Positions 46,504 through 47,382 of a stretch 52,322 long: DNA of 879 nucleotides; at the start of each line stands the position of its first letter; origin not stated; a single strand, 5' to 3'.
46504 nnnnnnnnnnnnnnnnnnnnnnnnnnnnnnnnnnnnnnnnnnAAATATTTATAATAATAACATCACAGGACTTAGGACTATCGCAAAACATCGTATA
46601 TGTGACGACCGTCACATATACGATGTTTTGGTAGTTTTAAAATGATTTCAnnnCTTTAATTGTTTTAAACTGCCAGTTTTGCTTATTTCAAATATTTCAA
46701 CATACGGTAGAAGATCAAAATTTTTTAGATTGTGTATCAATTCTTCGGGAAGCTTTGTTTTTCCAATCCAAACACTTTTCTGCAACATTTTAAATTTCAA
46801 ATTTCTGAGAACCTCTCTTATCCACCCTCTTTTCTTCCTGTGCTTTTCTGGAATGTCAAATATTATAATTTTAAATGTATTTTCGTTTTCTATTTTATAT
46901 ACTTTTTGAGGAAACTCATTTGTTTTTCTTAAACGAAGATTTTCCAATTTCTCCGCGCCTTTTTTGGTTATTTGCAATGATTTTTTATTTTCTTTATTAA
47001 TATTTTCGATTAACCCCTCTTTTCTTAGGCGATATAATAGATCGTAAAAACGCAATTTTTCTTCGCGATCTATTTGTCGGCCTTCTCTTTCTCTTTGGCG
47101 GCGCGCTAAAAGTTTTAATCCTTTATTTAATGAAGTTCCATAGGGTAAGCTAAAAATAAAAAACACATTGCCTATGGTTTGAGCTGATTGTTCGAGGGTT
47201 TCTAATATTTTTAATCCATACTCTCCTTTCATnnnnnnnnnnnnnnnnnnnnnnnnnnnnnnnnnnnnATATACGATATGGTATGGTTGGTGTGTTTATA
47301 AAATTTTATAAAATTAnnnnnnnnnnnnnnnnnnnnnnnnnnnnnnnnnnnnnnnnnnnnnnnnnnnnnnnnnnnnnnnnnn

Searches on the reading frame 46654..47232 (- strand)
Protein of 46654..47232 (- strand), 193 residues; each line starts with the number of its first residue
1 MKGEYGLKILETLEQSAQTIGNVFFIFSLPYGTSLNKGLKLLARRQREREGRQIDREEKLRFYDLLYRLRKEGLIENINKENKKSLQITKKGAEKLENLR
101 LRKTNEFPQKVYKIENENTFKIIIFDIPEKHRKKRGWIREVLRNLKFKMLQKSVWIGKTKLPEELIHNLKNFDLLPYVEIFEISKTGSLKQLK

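Call 13: search_protein_families(library=pfam, proteins=[window:46654-47232:-], max_evalue=0.001)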
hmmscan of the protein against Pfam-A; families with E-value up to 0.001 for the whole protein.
window:46654-47232:- (193 aa): 3 families
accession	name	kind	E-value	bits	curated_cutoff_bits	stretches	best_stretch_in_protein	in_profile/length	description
PF20803.2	PaaX_M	-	3.1e-13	50.1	24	1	121-187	9-75/83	PaaX protein central Cas2-like domain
PF09827.14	CRISPR_Cas2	-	4.5e-06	27.2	23.8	1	122-158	4-37/74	CRISPR associated protein Cas2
PF03551.20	PadR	-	0.00067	20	27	0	61-97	33-74/75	Transcriptional regulator PadR-like family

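Call 38: search_protein_families(library=ncbifam, proteins=[window:46654-47232:-], max_evalue=0.1)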
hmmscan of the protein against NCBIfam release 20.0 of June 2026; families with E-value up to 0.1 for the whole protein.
window:46654-47232:- (193 aa): 3 families
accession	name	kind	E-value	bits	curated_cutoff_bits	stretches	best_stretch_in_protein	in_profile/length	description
TIGR02277.1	PaaX_trns_reg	equivalog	2.8e-05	23.8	264.55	1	66-186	41-154/279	phenylacetic acid degradation operon negative regulatory protein PaaX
TIGR01573.1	cas2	equivalog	8e-05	22.8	24.5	1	121-158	3-41/96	CRISPR-associated endonuclease Cas2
NF053658.1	SSO5209_fam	equivalog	0.075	12.8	140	0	67-100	37-71/81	SSO5209 family protein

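Call 39: search_protein_families(library=padloc, proteins=[window:46654-47232:-], max_evalue=0.1)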
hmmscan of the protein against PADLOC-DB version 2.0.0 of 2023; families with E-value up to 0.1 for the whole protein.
window:46654-47232:- (193 aa): 7 families
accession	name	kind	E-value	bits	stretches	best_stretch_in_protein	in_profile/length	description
PDLC00935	Cas2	-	2.1e-05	22.8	1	121-158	3-41/96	CRISPR-associated endonuclease Cas2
PDLC01748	Cas2_IIIa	-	3.1e-05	22.5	1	120-158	2-40/88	-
PDLC01251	Cas2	-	0.00017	19.8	1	121-157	3-36/84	"CAS-I,CAS-II,CAS-III,CAS-IV,CAS-V,CAS-VI; acquisition_2"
PDLC02070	Cas2_II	-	0.0022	16.4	1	122-164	4-44/89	-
PDLC02072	Cas2_II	-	0.012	13.8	1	122-156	9-46/72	-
PDLC02068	Cas2_II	-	0.012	13.3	1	121-156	24-62/137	-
PDLC01525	Cas2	-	0.024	13.4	1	122-161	4-41/90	"CAS-I,CAS-II,CAS-III,CAS-IV,CAS-V,CAS-VI; acquisition_2"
